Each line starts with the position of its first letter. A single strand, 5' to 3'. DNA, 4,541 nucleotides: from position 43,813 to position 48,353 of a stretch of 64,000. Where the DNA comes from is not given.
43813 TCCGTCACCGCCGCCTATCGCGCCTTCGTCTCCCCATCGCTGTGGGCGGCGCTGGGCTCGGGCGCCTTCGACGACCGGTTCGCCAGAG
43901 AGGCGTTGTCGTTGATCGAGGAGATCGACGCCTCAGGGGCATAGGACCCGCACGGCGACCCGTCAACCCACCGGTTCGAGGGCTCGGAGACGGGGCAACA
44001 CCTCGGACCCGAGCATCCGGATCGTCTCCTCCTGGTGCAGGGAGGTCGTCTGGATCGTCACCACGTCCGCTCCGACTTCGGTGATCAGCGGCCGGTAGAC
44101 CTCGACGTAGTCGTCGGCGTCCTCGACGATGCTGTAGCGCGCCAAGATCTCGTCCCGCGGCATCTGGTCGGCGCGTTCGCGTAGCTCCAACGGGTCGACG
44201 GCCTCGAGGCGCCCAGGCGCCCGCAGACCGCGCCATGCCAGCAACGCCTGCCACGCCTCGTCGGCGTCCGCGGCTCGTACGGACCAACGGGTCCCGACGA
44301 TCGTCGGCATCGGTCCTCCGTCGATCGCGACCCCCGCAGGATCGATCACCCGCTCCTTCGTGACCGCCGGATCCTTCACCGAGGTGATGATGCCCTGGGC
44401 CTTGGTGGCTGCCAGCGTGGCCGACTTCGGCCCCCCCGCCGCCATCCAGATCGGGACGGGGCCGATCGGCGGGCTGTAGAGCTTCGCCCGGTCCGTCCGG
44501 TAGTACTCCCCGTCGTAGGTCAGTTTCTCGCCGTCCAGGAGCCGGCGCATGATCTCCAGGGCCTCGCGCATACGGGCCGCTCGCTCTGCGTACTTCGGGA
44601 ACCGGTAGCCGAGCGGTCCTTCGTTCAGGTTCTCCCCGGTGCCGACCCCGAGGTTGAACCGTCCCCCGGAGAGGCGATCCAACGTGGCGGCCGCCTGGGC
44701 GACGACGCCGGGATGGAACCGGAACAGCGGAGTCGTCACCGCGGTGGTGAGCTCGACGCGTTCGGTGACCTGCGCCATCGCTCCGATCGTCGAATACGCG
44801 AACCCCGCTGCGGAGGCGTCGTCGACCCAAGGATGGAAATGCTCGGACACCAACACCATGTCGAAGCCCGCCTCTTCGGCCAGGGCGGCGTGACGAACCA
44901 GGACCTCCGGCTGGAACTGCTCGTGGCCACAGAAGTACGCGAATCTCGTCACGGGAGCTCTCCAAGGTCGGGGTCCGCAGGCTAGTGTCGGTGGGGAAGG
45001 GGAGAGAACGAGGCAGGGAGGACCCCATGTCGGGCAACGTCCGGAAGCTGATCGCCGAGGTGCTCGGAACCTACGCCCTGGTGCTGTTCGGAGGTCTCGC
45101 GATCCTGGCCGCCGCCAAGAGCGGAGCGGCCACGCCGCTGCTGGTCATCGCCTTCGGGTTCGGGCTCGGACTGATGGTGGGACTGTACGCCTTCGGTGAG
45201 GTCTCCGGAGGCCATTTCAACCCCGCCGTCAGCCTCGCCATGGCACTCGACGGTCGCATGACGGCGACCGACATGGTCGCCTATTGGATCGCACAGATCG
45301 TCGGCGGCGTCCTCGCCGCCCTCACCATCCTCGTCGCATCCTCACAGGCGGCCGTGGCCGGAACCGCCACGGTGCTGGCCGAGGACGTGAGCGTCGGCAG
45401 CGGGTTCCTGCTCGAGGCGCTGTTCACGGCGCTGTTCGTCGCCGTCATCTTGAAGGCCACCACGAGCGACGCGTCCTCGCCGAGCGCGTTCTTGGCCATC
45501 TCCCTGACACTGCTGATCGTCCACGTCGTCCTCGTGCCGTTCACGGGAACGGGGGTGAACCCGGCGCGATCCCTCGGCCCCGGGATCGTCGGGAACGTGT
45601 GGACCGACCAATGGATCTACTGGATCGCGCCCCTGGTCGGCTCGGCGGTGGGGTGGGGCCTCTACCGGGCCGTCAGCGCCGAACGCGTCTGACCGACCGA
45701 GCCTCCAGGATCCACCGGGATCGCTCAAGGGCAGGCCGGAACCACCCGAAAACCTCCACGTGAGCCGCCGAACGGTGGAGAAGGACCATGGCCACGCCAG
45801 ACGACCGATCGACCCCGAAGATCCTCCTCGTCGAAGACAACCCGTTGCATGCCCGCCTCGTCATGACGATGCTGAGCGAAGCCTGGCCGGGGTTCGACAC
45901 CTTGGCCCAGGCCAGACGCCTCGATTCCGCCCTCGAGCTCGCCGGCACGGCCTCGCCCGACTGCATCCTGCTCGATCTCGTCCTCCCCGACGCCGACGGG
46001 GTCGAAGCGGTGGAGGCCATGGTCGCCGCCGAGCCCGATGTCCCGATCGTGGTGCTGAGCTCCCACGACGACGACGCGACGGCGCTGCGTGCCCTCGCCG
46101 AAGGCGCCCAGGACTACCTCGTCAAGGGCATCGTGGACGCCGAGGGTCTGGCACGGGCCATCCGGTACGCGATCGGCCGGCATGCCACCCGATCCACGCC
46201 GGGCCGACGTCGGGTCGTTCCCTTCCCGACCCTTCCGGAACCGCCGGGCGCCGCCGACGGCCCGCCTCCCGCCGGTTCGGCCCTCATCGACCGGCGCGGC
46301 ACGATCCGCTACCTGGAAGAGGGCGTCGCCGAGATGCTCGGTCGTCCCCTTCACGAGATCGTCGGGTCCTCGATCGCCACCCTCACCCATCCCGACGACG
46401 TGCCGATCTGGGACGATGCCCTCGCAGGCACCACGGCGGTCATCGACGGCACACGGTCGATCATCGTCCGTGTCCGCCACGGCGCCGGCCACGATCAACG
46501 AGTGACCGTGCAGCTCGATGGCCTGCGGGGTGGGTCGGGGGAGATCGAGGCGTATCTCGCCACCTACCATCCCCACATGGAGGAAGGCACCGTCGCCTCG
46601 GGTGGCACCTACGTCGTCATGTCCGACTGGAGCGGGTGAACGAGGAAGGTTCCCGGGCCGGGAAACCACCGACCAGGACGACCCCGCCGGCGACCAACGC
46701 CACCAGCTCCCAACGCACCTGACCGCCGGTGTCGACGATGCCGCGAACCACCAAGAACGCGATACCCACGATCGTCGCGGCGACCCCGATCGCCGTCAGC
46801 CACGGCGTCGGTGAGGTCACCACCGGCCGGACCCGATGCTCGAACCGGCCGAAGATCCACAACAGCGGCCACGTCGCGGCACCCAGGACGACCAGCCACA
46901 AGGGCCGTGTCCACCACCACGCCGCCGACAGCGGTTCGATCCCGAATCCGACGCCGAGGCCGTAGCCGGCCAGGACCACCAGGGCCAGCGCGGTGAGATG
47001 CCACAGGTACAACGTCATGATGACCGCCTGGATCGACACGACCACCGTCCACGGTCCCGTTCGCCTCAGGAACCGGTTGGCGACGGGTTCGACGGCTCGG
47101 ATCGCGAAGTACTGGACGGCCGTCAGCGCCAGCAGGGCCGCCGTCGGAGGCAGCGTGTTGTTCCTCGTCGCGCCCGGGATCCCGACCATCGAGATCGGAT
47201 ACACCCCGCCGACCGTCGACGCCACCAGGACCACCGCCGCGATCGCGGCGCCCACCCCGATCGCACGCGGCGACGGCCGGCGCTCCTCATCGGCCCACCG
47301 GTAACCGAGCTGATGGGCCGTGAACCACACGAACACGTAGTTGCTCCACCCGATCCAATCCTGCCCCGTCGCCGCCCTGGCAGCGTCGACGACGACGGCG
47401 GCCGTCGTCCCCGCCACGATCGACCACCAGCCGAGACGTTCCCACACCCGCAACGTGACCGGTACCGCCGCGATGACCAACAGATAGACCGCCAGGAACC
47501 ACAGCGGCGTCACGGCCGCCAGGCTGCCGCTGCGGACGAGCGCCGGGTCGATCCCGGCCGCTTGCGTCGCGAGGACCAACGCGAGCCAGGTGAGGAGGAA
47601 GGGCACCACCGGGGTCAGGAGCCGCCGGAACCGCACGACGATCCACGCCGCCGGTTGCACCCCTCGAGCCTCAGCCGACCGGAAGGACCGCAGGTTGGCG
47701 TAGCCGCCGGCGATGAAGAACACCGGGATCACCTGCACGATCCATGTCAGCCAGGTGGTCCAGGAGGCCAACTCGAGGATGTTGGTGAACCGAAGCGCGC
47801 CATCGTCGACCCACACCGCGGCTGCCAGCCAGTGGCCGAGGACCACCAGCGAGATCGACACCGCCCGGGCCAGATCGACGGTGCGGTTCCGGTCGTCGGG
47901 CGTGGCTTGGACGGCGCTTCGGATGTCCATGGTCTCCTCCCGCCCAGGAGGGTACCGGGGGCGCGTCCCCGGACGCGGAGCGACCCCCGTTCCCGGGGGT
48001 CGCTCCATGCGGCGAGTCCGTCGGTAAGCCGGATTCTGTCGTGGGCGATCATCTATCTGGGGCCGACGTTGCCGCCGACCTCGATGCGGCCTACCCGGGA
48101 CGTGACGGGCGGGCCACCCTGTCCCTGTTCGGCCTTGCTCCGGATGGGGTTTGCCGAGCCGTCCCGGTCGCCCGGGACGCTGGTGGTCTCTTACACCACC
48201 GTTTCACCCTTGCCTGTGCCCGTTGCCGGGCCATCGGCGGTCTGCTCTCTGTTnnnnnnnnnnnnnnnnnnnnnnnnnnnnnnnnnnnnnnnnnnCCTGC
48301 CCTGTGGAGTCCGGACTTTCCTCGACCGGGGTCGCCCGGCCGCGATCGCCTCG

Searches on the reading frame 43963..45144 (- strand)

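Call 59: search_protein_families(library=pfam, proteins=[window:43963-45144:-], max_evalue=0.001)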
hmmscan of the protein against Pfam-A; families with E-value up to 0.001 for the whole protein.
window:43963-45144:- (393 aa): 1 family
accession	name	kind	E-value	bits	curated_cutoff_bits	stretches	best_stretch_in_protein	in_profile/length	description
PF00296.26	Bac_luciferase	-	4.9e-54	184.3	27.9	1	68-345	3-299/314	Luciferase-like monooxygenase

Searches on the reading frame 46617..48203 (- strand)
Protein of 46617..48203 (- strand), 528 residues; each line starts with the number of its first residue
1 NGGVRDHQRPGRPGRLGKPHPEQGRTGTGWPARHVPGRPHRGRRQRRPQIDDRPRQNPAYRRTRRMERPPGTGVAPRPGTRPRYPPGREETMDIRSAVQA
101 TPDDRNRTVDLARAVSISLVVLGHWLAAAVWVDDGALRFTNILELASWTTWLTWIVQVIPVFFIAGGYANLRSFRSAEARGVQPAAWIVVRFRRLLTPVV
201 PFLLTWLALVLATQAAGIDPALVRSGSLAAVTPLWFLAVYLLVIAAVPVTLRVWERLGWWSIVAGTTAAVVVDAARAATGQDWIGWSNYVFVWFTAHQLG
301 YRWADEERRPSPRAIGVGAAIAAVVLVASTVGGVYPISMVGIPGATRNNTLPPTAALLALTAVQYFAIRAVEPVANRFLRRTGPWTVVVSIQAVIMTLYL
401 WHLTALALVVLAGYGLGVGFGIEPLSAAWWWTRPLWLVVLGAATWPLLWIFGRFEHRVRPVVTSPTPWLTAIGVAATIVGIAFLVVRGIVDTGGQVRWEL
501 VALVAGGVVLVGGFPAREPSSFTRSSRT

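Call 59: search_protein_families(library=pfam, proteins=[window:46617-48203:-], max_evalue=0.001)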
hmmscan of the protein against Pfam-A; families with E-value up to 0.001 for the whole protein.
window:46617-48203:- (528 aa): 1 family
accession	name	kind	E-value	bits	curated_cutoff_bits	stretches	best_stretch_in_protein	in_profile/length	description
PF01757.29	Acyl_transf_3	-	7.7e-16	58.5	31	1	109-451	4-324/326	Acyltransferase domain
